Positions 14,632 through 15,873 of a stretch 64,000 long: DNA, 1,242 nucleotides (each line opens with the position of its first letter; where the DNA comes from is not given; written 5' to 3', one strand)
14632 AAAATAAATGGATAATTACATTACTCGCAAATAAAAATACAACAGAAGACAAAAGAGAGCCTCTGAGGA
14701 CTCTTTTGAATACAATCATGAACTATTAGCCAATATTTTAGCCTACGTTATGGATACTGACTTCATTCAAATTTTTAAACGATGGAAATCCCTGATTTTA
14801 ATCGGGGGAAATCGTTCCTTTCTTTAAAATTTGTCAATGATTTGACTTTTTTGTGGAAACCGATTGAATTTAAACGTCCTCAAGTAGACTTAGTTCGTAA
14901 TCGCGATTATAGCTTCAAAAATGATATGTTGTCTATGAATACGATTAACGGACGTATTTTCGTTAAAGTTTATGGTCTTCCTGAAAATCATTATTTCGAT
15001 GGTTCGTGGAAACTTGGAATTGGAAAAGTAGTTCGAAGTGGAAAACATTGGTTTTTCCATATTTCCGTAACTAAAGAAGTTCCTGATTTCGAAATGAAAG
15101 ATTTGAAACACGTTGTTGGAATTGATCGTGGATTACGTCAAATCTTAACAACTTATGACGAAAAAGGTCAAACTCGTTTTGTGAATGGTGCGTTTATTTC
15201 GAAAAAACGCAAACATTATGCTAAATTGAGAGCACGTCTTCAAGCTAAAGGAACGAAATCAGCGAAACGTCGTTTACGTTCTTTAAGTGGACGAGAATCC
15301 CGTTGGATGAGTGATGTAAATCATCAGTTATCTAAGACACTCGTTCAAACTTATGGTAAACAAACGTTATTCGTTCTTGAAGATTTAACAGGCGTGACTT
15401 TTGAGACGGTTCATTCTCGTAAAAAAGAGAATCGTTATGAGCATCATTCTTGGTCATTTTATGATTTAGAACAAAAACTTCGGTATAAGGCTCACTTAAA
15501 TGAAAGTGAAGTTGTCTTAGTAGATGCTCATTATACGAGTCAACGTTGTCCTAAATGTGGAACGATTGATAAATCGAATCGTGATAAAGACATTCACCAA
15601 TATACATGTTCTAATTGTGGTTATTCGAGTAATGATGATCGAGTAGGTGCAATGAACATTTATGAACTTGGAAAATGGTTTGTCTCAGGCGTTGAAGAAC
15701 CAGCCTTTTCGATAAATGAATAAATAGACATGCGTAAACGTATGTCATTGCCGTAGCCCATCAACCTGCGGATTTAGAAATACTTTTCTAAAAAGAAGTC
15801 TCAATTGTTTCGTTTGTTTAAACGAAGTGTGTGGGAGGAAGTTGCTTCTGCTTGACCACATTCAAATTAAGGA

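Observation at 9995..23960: Two inverted, diverged, probably nuclease-dead TnpB-like genes with near-identical 3' omega-RNA-like regions (TldR-like) bracketing an 11-kb cargo segment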

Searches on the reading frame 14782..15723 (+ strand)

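Call 3: search_protein_families(library=pfam, proteins=[window:14782-15723:+], max_evalue=0.01)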
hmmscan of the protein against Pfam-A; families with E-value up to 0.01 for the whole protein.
window:14782-15723:+ (313 aa): 6 families
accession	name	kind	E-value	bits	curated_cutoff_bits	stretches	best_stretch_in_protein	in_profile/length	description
PF07282.18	Cas12f1-like_TNB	-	4.2e-20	72.1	26.3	1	226-293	1-60/60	Cas12f1-like, TNB domain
PF01385.25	OrfB_IS605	-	3.3e-14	53.6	30.5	1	96-201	4-110/120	Probable transposase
PF07754.17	HVO_2753_ZBP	-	0.00064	19.9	33.2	1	245-280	7-46/46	Small zinc finger protein HVO_2753-like, Zn-binding pocket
PF14354.12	Lar_restr_allev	-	0.0038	17.9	28.6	1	254-283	4-38/58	Restriction alleviation protein Lar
PF08271.17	Zn_Ribbon_TF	-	0.0073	16.3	29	0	255-286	2-32/43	TFIIB zinc-binding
PF12760.12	Zn_ribbon_IS1595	-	0.0081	16.5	25.4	0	254-281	19-45/46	Transposase zinc-ribbon domain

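Call 8: search_protein_families(library=ncbifam, proteins=[window:14782-15723:+], max_evalue=0.1)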
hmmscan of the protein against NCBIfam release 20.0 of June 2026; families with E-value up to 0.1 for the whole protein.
window:14782-15723:+ (313 aa): 17 families
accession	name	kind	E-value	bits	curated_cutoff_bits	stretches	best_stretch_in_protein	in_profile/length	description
NF040570.1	guided_TnpB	subfamily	1.6e-61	208.7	100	1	21-293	101-386/389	RNA-guided endonuclease TnpB family protein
NF049972.1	CRISPR_Cas12f2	exception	2.4e-26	92.6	450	1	100-293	317-515/524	type V CRISPR-associated effector Cas12f2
NF038281.1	IS200_TnpB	exception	7.9e-19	68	425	1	91-297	157-359/360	IS200/IS605 family element RNA-guided endonuclease TnpB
NF038280.1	IS607_TnpB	exception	3.2e-15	56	350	1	83-295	175-390/431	IS607 family element RNA-guided endonuclease TnpB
TIGR01766.2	TIGR01766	domain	2.3e-13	50.4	32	1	174-253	3-82/82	IS200/IS605 family accessory protein TnpB-related protein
NF038192.1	V_cas_c2c8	exception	3.6e-12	46.1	350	2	61-161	217-311/457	type V CRISPR-associated protein C2c8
NF045604.1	cas_Cas12e_CasX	equivalog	1.9e-07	29.8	200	2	58-268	564-768/886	type V CRISPR RNA-guided endonuclease Cas12e/CasX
NF011481.0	PRK14890.1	equivalog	0.00014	21.8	61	1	250-282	24-59/61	putative Zn-ribbon RNA-binding protein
NF047912.1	ECs_2282_CxxC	subfamily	0.0053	16.6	37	1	255-283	4-37/60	ECs_2282 family putative zinc-binding protein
NF003339.0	PRK04351.1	equivalog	0.03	14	113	1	162-280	29-139/149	SprT family protein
NF047723.1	TransFacS4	equivalog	0.038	14.5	120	1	256-284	4-28/90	transcription factor S4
TIGR04165.1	methano_modCys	hypoth_equivalog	0.038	14.2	60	0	254-281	8-44/50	TIGR04165 family Cys-rich peptide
NF041910.1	HVO_0416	equivalog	0.039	13.8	80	1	244-282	25-57/58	HVO_0416 family zinc finger protein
TIGR03655.1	anti_R_Lar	subfamily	0.044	14.1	39.6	1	255-287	3-42/55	Lar family restriction alleviation protein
TIGR01384.1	TFS_arch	equivalog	0.053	14.2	64.75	0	256-287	3-30/101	transcription factor S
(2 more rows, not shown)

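Call 9: search_protein_families(library=phrogs, proteins=[window:14782-15723:+], max_evalue=0.01)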
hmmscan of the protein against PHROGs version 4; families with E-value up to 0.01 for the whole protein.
window:14782-15723:+ (313 aa): 6 families
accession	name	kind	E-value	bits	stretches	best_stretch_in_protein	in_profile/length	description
phrog_506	-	integration and excision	1.4e-47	163.8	1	30-299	99-366/403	transposase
phrog_12300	-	integration and excision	6.2e-37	128.3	1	89-295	41-239/286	transposase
phrog_16792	-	unknown function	1.7e-12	48.9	1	138-295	4-155/180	-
phrog_17087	-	unknown function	2.5e-09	38.4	1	171-298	13-133/141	-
phrog_13964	-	integration and excision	0.00018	22.2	1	92-163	158-226/237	transposase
phrog_10675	-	unknown function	0.0084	17.3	0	252-283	4-41/98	-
